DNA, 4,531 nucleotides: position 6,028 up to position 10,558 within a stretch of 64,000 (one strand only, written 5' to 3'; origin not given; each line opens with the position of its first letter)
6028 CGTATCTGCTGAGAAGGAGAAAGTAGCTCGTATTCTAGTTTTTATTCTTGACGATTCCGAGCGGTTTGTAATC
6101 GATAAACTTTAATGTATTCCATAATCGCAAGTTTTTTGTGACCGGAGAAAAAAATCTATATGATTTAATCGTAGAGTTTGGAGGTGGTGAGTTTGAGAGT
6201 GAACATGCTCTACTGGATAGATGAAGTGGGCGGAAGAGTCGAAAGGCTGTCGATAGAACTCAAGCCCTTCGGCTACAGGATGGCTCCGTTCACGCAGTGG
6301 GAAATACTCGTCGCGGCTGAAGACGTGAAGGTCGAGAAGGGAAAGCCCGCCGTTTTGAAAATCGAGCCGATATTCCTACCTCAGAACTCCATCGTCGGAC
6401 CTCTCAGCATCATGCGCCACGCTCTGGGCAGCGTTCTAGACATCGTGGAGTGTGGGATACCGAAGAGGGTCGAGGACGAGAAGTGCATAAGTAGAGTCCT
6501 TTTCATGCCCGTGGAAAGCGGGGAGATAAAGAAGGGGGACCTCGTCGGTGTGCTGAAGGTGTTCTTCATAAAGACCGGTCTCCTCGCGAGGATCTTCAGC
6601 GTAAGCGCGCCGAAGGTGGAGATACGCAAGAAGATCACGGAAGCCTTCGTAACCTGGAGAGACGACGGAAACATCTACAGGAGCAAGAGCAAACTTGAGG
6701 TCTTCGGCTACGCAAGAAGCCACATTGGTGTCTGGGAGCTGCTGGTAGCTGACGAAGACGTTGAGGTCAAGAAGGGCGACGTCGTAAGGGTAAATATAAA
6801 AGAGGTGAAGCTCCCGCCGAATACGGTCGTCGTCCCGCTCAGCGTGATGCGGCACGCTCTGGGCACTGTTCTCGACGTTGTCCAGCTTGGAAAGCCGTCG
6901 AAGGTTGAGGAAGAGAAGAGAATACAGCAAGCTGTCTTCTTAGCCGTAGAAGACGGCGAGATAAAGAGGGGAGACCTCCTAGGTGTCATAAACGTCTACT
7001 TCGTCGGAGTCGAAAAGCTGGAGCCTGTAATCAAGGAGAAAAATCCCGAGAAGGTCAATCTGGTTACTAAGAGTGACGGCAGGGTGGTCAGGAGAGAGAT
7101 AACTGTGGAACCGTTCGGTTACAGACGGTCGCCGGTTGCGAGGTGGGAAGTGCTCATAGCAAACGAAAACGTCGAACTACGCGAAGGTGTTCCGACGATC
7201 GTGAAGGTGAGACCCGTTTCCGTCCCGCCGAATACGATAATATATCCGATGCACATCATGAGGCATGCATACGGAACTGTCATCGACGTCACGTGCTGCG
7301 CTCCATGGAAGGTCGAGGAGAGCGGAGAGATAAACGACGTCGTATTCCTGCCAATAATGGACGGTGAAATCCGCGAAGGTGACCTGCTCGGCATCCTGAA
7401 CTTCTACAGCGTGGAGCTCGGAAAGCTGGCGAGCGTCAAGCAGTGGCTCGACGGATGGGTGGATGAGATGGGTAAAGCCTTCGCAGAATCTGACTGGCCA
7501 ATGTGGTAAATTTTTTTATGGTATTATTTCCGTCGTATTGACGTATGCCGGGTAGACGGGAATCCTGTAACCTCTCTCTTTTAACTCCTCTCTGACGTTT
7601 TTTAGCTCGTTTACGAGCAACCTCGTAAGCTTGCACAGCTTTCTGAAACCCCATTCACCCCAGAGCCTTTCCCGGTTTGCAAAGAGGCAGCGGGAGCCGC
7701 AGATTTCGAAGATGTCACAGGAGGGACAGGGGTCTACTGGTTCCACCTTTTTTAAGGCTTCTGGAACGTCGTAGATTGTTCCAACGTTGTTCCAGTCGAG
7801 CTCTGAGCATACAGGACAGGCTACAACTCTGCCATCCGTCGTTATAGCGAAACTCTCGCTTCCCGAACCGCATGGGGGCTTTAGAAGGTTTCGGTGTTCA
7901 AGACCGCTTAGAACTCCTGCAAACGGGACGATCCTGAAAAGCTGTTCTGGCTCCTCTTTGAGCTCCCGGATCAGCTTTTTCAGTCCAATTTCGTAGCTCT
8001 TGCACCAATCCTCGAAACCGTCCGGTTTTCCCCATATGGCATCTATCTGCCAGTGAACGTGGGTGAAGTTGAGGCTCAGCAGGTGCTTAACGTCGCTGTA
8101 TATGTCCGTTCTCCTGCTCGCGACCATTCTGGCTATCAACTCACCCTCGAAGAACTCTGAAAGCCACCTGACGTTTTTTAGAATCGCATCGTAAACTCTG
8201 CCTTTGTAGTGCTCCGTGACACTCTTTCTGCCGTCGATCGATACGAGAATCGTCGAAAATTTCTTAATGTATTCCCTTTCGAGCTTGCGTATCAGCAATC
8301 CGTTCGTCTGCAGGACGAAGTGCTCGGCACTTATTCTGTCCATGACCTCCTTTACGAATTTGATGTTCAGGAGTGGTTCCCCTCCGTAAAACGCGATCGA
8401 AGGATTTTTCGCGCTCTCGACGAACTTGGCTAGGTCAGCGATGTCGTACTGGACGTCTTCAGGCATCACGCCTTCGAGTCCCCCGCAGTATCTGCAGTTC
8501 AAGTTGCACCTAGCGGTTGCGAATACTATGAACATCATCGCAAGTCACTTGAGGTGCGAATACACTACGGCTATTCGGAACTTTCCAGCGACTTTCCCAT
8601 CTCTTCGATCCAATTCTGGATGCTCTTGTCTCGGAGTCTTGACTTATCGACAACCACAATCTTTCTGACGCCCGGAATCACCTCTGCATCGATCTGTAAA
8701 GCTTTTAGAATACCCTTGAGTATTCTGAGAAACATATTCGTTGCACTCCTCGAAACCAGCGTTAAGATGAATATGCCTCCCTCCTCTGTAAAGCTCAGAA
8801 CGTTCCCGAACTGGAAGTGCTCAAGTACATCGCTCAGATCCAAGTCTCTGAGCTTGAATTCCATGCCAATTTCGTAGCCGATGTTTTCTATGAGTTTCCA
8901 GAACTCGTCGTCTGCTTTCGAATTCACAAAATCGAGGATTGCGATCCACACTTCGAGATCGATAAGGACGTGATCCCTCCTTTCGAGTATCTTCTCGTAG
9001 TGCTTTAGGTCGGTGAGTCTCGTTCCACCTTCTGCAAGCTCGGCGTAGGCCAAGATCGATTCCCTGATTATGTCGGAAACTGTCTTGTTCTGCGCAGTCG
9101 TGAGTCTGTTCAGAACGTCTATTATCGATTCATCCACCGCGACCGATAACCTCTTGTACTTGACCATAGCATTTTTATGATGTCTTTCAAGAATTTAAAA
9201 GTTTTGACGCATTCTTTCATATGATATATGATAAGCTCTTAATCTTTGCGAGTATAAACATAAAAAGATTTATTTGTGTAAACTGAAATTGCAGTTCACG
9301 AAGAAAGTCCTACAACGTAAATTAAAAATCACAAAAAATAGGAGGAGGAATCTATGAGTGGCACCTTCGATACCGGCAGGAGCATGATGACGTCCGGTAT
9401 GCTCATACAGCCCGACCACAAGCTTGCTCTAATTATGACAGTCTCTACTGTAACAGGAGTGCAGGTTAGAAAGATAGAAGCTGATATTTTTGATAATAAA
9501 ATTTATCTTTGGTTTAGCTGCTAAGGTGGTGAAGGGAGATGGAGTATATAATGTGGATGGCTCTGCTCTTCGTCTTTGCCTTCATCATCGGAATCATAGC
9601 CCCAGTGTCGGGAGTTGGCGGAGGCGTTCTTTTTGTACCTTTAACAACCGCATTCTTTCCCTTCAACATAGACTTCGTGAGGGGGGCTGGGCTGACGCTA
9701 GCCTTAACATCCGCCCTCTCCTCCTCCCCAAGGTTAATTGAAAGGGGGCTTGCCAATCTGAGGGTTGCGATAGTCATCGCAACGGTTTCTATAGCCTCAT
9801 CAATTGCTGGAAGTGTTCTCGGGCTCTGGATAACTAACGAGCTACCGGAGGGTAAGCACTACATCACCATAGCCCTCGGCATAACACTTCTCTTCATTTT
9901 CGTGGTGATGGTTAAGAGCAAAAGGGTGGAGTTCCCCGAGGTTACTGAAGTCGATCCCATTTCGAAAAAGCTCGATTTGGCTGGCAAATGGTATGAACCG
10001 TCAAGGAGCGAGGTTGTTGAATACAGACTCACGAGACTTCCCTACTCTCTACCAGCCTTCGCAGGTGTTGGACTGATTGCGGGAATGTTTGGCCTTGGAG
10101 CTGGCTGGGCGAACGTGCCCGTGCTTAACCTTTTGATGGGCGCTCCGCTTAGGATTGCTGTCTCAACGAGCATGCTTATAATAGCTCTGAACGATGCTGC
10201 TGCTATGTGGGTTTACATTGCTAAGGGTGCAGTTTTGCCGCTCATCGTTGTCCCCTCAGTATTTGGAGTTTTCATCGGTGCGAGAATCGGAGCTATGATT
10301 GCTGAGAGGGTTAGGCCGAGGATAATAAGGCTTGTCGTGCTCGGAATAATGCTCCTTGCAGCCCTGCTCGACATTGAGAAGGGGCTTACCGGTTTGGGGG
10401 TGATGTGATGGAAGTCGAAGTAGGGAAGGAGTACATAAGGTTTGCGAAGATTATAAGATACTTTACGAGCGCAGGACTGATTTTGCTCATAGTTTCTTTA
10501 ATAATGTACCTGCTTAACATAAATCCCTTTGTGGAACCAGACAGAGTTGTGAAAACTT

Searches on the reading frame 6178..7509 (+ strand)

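Call 72: search_protein_families(library=pfam, proteins=[window:6178-7509:+], max_evalue=0.0001)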
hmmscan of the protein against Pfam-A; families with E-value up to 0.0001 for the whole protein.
window:6178-7509:+ (443 aa): 1 family
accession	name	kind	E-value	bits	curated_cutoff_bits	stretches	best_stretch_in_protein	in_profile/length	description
PF01629.22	DUF22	-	6.3e-124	405.7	25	3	157-260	3-106/106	Domain of unknown function DUF22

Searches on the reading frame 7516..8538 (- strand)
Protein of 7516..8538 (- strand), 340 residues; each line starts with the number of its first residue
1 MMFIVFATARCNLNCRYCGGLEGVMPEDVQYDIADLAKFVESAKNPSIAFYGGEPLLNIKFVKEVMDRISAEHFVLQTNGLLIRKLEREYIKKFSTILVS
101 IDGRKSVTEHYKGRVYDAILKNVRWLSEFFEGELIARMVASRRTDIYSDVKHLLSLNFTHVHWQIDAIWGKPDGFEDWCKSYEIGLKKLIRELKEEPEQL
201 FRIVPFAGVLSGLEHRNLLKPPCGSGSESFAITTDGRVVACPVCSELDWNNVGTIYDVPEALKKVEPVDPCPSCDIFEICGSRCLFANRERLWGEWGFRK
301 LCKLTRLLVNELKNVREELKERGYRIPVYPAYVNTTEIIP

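Call 72: search_protein_families(library=pfam, proteins=[window:7516-8538:-], max_evalue=0.0001)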
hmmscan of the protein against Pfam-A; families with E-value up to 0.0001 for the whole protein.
window:7516-8538:- (340 aa): 2 families
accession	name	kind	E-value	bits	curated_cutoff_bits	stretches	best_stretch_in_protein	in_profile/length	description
PF04055.27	Radical_SAM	-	2.2e-12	47.9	29.5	1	8-132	4-143/166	Radical SAM superfamily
PF13353.11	Fer4_12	-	9.9e-07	29.6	22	1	8-105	12-117/137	4Fe-4S single cluster domain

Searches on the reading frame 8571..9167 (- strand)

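Call 72: search_protein_families(library=pfam, proteins=[window:8571-9167:-], max_evalue=0.0001)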
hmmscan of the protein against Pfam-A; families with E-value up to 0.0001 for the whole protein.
window:8571-9167:- (198 aa): 1 family
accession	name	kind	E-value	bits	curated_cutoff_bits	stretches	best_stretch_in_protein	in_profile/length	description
PF01402.27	RHH_1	-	2e-06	28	20.5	1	6-43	1-38/39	Ribbon-helix-helix protein, copG family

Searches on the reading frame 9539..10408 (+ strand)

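Call 72: search_protein_families(library=pfam, proteins=[window:9539-10408:+], max_evalue=0.0001)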
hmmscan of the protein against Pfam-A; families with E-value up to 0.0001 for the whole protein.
window:9539-10408:+ (289 aa): 1 family
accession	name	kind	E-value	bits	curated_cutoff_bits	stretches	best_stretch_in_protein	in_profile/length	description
PF01925.25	TauE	-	1e-38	133.8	32.6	1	10-276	1-235/237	Sulfite exporter TauE/SafE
